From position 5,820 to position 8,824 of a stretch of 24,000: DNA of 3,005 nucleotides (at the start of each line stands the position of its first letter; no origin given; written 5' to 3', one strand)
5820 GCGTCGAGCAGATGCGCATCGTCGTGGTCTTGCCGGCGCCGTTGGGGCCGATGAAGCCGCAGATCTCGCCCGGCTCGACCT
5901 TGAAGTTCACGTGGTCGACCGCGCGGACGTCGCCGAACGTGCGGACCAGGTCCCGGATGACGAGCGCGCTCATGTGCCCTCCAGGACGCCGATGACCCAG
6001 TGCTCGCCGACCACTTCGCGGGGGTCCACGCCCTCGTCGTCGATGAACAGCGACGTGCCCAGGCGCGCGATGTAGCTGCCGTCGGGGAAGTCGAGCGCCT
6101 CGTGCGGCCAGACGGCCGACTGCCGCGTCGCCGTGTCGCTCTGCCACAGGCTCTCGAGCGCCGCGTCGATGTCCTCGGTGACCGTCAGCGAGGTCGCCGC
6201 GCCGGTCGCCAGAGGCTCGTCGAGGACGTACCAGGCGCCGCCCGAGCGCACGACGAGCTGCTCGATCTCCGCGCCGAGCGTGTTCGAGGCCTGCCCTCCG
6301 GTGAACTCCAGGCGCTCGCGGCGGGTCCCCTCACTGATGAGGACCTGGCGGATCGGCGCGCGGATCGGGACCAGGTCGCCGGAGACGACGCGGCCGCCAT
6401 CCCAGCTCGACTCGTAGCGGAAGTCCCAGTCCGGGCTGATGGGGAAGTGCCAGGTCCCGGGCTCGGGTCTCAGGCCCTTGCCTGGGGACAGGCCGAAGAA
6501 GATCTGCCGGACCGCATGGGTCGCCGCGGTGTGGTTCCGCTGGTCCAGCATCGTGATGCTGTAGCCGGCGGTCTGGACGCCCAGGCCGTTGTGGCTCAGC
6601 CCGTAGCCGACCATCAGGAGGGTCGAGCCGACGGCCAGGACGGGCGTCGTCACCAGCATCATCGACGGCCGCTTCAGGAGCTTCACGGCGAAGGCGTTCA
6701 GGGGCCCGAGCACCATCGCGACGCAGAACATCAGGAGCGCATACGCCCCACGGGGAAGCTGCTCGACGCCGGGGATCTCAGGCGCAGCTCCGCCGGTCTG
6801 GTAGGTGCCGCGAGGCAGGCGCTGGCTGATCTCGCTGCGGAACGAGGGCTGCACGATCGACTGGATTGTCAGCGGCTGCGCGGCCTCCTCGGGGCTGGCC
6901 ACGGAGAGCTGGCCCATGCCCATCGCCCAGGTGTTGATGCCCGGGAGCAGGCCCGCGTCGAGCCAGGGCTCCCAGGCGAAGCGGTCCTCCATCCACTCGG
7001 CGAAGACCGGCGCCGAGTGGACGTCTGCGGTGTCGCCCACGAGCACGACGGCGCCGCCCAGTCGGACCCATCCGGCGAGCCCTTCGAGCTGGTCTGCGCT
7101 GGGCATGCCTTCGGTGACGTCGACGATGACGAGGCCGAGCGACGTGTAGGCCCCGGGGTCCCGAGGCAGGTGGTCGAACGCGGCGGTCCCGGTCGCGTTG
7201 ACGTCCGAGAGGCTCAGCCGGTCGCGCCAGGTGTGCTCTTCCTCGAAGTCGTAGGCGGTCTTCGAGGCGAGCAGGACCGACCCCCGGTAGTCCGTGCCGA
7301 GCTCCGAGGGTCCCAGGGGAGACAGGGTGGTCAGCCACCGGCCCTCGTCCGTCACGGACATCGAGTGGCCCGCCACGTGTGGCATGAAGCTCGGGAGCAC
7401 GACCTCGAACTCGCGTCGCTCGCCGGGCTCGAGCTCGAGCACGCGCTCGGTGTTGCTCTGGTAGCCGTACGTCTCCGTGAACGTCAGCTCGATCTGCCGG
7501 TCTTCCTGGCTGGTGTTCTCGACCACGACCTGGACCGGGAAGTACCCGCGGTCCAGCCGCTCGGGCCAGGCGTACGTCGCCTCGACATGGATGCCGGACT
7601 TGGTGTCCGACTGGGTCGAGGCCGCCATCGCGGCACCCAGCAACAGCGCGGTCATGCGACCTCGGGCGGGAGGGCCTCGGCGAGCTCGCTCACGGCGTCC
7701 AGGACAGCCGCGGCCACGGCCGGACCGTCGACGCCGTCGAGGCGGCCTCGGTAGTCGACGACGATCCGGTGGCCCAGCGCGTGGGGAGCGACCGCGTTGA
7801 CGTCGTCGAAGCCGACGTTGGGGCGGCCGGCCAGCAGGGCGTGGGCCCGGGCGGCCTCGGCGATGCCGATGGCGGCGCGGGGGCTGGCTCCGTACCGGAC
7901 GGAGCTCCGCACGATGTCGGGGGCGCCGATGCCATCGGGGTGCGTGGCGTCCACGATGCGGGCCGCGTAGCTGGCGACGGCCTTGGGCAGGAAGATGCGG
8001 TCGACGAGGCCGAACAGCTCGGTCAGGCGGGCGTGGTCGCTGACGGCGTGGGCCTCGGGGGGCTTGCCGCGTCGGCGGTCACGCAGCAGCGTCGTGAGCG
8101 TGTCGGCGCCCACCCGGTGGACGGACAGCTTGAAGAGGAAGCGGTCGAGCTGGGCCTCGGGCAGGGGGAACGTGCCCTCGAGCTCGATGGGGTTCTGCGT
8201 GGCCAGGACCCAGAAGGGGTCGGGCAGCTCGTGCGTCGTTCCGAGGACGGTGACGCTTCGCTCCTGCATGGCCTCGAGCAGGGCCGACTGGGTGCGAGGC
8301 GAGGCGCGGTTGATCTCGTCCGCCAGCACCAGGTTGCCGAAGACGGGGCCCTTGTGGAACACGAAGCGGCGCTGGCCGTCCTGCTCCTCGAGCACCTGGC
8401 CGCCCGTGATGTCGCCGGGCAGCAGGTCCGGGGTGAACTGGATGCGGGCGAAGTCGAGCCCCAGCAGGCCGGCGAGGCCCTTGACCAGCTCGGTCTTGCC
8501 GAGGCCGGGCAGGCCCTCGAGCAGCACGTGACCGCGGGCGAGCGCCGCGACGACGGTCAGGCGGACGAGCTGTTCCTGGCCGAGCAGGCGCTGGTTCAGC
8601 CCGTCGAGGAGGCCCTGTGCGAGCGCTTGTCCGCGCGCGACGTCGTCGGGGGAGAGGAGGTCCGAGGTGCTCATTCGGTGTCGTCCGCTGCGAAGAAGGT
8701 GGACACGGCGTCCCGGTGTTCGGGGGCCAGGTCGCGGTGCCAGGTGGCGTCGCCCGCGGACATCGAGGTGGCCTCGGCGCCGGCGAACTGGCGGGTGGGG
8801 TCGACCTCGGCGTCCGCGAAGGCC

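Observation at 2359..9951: Seven-gene stop/start-overlapped cassette joining MoxR AAA+ and DUF58(vWA) to an ABC-2 exporter and three unassignable membrane proteins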

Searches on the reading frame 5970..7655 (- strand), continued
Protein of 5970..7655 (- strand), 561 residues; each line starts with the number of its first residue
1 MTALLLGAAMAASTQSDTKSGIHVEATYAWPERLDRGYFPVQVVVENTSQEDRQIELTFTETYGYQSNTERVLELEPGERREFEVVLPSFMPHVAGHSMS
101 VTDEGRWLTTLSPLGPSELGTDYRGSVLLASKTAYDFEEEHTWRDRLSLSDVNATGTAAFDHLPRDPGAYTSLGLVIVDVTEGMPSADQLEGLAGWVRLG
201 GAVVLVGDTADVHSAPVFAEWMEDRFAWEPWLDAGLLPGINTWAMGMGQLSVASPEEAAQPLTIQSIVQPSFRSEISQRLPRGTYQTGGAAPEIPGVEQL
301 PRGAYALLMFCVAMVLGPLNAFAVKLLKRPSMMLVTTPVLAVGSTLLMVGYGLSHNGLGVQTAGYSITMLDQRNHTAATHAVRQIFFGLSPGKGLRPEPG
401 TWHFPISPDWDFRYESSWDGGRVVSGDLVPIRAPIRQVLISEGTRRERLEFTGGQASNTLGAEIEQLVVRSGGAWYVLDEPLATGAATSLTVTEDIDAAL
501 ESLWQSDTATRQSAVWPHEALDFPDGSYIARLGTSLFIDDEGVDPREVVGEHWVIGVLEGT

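Call 63: find_encoding_contigs(protein=P0286, flank=9000, max_places=1)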
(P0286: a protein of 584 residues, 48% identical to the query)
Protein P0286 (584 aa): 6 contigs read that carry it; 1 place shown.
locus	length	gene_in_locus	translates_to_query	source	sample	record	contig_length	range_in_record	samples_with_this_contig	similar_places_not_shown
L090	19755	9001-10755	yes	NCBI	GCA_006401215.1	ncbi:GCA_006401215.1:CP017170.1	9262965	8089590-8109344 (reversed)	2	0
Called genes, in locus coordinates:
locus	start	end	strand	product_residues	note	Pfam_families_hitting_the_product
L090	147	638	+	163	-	PF12802:MarR_2, PF01047:MarR, PF13463:HTH_27 (weak)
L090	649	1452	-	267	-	PF03544:TonB_C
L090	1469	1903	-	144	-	PF02472:ExbD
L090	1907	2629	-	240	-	PF01618:MotA_ExbB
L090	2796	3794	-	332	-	PF00248:Aldo_ket_red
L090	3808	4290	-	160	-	PF07681:DoxX, PF13564:DoxX_2 (weak)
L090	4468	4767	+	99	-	-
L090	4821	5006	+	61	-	-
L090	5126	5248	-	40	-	-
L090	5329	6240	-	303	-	PF12833:HTH_18, PF00165:HTH_AraC (weak)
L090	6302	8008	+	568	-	-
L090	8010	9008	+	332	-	PF20030:bpMoxR, PF00158:Sigma54_activat (faint), PF00004:AAA, PF07726:AAA_3, PF07728:AAA_5, PF17863:AAA_lid_2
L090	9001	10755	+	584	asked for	-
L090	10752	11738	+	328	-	PF00005:ABC_tran, PF13304:AAA_21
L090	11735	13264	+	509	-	-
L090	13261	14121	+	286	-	PF01882:DUF58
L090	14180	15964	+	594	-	PF07584:BatA, PF13519:VWA_2 (weak)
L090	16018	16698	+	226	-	-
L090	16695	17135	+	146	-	-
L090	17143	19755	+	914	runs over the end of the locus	PF00092:VWA, PF13519:VWA_2, PF13768:VWA_3 (faint), PF07090:GATase1_like (faint), PF00092:VWA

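Call 67: search_protein_families(library=pfam, max_evalue=0.1, proteins=[P0252, P0267, P0286, P0014, P0294, P0311, P0326, P0271])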
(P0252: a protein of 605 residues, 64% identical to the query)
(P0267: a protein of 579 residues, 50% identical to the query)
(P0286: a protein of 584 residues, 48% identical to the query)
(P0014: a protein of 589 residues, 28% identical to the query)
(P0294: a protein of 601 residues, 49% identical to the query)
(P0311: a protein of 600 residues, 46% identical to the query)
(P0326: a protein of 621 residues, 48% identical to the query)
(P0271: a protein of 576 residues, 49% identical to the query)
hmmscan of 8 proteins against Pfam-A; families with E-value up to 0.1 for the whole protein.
P0252 (605 aa): 0 families

P0267 (579 aa): 1 family
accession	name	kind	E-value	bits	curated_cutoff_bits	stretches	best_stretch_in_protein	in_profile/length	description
PF08532.16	Glyco_hydro_42M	-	0.039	13.9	25.8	1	193-233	57-96/207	Beta-galactosidase trimerisation domain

P0286 (584 aa): 1 family
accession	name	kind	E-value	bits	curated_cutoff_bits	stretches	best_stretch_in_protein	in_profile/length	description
PF08532.16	Glyco_hydro_42M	-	0.098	12.6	25.8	0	196-245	55-103/207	Beta-galactosidase trimerisation domain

P0014 (589 aa): 0 families

P0294 (601 aa): 2 families
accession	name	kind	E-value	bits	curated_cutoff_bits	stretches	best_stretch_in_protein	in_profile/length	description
PF15355.11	Chisel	-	0.0024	18.5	27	1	30-66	33-71/86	Stretch-responsive small skeletal muscle X protein, Chisel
PF17850.7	CysA_C_terminal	-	0.079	14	29.7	0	495-526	2-33/43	CysA C-terminal regulatory domain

P0311 (600 aa): 0 families

P0326 (621 aa): 1 family
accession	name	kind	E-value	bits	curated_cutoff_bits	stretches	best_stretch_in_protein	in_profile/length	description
PF14258.12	DUF4350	-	0.0045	17.7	30.4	1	232-283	38-88/181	Domain of unknown function (DUF4350)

P0271 (576 aa): 0 families

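Call 86: search_protein_families(library=ncbifam, max_evalue=0.01, proteins=[L090:14180-15964:+, L090:16018-16698:+, L090:16695-17135:+])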
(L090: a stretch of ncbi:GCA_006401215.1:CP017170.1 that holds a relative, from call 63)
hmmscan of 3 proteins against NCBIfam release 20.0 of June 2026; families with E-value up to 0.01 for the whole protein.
L090:14180-15964:+ (594 aa): 1 family
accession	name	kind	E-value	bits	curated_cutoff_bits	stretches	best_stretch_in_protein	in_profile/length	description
TIGR02226.1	two_anch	domain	0.0035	17.6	23.05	1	1-77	1-75/82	N-terminal double-transmembrane domain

L090:16018-16698:+ (226 aa): 0 families

L090:16695-17135:+ (146 aa): 0 families

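Call 91: list_cluster_members(proteins=[P0286])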
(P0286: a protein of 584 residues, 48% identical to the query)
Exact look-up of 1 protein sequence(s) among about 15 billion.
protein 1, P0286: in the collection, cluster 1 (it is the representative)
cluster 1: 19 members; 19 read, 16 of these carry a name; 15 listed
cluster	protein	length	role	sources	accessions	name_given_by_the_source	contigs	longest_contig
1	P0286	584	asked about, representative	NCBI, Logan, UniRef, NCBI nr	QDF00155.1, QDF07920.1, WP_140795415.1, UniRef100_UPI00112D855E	hypothetical protein [Myxococcus xanthus] | hypothetical protein n=1 Tax=Myxococcus xanthus TaxID=34 RepID=UPI00112D855E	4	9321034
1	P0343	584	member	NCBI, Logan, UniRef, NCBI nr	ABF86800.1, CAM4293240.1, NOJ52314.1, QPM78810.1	hypothetical protein MXAN_6476 [Myxococcus xanthus DK 1622] | DUF4350 domain-containing protein n=1 Tax=Myxococcus xanthus (strain DK1622) TaxID=246197 ... | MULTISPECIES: hypothetical protein [Myxococcus]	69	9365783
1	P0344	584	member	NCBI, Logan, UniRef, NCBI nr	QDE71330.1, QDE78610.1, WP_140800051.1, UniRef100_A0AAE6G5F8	hypothetical protein BHS09_32535 [Myxococcus xanthus] | DUF4350 domain-containing protein n=1 Tax=Myxococcus xanthus TaxID=34 ... | hypothetical protein [Myxococcus xanthus]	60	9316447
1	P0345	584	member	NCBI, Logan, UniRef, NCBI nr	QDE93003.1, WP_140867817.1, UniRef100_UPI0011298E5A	hypothetical protein BHS06_30715 [Myxococcus xanthus] | hypothetical protein n=1 Tax=Myxococcus xanthus TaxID=34 RepID=UPI0011298E5A | hypothetical protein [Myxococcus xanthus]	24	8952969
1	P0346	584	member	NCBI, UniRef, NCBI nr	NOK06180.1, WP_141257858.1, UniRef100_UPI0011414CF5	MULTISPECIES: hypothetical protein [unclassified Myxococcus] | hypothetical protein n=1 Tax=Myxococcus TaxID=32 RepID=UPI0011414CF5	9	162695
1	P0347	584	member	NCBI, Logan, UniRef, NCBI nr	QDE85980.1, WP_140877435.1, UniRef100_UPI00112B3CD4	hypothetical protein [Myxococcus xanthus] | hypothetical protein n=1 Tax=Myxococcus xanthus TaxID=34 RepID=UPI00112B3CD4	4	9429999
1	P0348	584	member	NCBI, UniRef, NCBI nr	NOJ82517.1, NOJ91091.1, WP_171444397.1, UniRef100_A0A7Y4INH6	hypothetical protein [Myxococcus xanthus] | DUF4350 domain-containing protein n=1 Tax=Myxococcus xanthus TaxID=34 ...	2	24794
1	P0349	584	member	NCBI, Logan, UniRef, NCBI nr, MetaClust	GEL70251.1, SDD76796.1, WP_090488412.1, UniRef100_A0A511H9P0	hypothetical protein [Myxococcus virescens] | DUF4350 domain-containing protein n=1 Tax=Myxococcus virescens TaxID=83456 ... | status=active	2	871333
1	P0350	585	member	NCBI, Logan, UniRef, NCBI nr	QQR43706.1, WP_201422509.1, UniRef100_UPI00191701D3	hypothetical protein JKA73_32590 [Myxococcus xanthus] | hypothetical protein n=1 Tax=Myxococcus xanthus TaxID=34 RepID=UPI00191701D3 | hypothetical protein [Myxococcus xanthus]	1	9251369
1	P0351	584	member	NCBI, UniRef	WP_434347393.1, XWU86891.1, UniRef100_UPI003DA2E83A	hypothetical protein ACN6A1_04270 [Myxococcus virescens] | hypothetical protein n=1 Tax=Myxococcus virescens TaxID=83456 RepID=UPI003DA2E83A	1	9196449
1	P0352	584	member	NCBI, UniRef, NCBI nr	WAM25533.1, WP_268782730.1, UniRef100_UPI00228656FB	hypothetical protein [Myxococcus sp. NMCA1] | hypothetical protein n=1 Tax=Myxococcus sp. NMCA1 TaxID=2996785 RepID=UPI00228656FB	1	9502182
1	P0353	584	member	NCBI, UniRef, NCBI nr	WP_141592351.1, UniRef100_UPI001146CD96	hypothetical protein [Myxococcus sp. AB056] | hypothetical protein n=1 Tax=Myxococcus sp. AB056 TaxID=2562792 RepID=UPI001146CD96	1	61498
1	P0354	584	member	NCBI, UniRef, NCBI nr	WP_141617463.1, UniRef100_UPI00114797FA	hypothetical protein [Myxococcus sp. AB036A] | hypothetical protein n=1 Tax=Myxococcus sp. AB036A TaxID=2562793 RepID=UPI00114797FA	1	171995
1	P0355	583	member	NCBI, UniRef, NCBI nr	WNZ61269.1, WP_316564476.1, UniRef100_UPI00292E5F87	hypothetical protein QEG98_36130 [Myxococcus sp. MxC21-1] | hypothetical protein n=1 Tax=Myxococcus sp. MxC21-1 TaxID=3041439 RepID=UPI00292E5F87 | hypothetical protein [Myxococcus sp. MxC21-1]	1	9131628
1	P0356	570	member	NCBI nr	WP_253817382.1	hypothetical protein [Myxococcus xanthus]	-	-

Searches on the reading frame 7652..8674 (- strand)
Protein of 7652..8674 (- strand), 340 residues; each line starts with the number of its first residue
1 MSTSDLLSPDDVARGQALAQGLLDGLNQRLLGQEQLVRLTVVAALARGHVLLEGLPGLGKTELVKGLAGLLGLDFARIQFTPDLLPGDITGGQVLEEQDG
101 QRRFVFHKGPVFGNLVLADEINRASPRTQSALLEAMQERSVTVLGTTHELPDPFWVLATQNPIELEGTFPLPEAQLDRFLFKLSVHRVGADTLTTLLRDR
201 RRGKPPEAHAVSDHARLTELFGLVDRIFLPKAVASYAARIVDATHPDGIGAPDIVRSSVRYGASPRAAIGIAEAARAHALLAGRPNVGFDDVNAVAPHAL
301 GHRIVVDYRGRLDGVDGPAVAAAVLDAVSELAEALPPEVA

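Call 4: search_protein_families(library=pfam, max_evalue=0.1, proteins=[window:7652-8674:-])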
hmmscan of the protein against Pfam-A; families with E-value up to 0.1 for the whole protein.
window:7652-8674:- (340 aa): 12 families
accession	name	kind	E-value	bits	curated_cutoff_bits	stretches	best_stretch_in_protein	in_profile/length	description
PF07726.17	AAA_3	-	8.5e-62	207.3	27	1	49-181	1-131/131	ATPase family associated with various cellular activities (AAA)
PF17863.7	AAA_lid_2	-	2.8e-17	62.7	22.7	1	254-317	4-67/74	AAA lid domain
PF07728.20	AAA_5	-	1.2e-13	51.7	22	1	49-179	1-139/139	AAA domain (dynein-related subfamily)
PF20030.5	bpMoxR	-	2.7e-12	46.7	27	1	22-199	6-180/205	MoxR domain in the MoxR-vWA-beta-propeller ternary systems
PF00004.35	AAA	-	5.4e-06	27.3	21.2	1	50-150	1-111/131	ATPase family associated with various cellular activities (AAA)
PF05496.18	RuvB_N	-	0.00013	22.2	27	1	40-141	22-113/159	Holliday junction DNA helicase RuvB P-loop domain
PF00158.32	Sigma54_activat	-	0.00014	22.1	20.2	1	116-159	97-140/168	Sigma-54 interaction domain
PF01078.27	Mg_chelatase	-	0.00026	20.9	20.3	1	30-71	5-46/207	Magnesium chelatase, subunit ChlI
PF00493.29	MCM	-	0.0097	15.5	23.3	1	48-163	58-174/224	MCM P-loop domain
PF03934.19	T2SSK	-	0.033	15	24.2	0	274-296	20-42/63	Type II secretion system (T2SS), protein K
PF13245.12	AAA_19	-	0.039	14.6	25.1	0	42-70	6-34/134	AAA domain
PF13604.12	AAA_30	-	0.073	13.2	27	0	32-69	3-40/191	AAA domain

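Call 5: search_protein_families(library=ncbifam, max_evalue=0.1, proteins=[window:7652-8674:-])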
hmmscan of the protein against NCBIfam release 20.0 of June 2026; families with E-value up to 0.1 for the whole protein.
window:7652-8674:- (340 aa): 16 families
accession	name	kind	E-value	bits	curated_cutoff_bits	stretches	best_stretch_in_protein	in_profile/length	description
TIGR02031.1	BchD-ChlD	equivalog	2.7e-08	33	499.55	1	48-306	17-273/608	magnesium chelatase ATPase subunit D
NF047784.1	MadB_ATPase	equivalog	1.9e-07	30.6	475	1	31-79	17-65/298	MadB family AAA-type ATPase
TIGR00764.1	lon_rel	equivalog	3.5e-06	25.9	516.6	1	28-72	18-62/608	ATP-dependent protease LonB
TIGR02442.1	Cob-chelat-sub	hypoth_equivalog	9e-06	24.4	779.45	1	252-304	257-310/641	putative cobaltochelatase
NF010054.0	PRK13531.1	equivalog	0.00027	20.1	681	1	24-197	16-190/498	ATPase RavA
NF009883.0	PRK13341.1-4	equivalog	0.00074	17.5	668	1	28-151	37-151/729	AAA family ATPase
TIGR02030.1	BchI-ChlI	equivalog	0.0011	18.2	466.95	1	266-307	276-317/337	magnesium chelatase ATPase subunit I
TIGR00635.1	ruvB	equivalog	0.0017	17.4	299.05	1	47-91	30-74/305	Holliday junction branch migration DNA helicase RuvB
NF000868.0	PRK00080.1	equivalog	0.0047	15.9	282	1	43-76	43-80/330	Holliday junction branch migration DNA helicase RuvB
NF038308.1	RNA_repair_RtcR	equivalog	0.0073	15.2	650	1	119-158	285-324/530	RNA repair transcriptional activator RtcR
NF009882.0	PRK13341.1-3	equivalog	0.011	13.9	1197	1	28-151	36-150/734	AAA family ATPase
NF050807.1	TransRegFlbDCaul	equivalog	0.012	14.5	750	1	113-161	213-261/454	sigma-54-dependent transcriptional regulator FlbD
TIGR02639.1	ClpA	equivalog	0.019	13.2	993.15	1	48-136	488-580/734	ATP-dependent Clp protease ATP-binding subunit ClpA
TIGR02142.1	modC_ABC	equivalog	0.02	14.1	285.05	1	46-148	22-123/353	molybdenum ABC transporter ATP-binding protein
TIGR02640.1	gas_vesic_GvpN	equivalog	0.039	13.5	266.8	1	116-201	109-198/262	gas vesicle protein GvpN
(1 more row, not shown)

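Call 44: search_protein_families(library=padloc, max_evalue=0.001, proteins=[window:7652-8674:-])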
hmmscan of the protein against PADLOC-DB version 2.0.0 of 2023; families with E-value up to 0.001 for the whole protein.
window:7652-8674:- (340 aa): 0 families
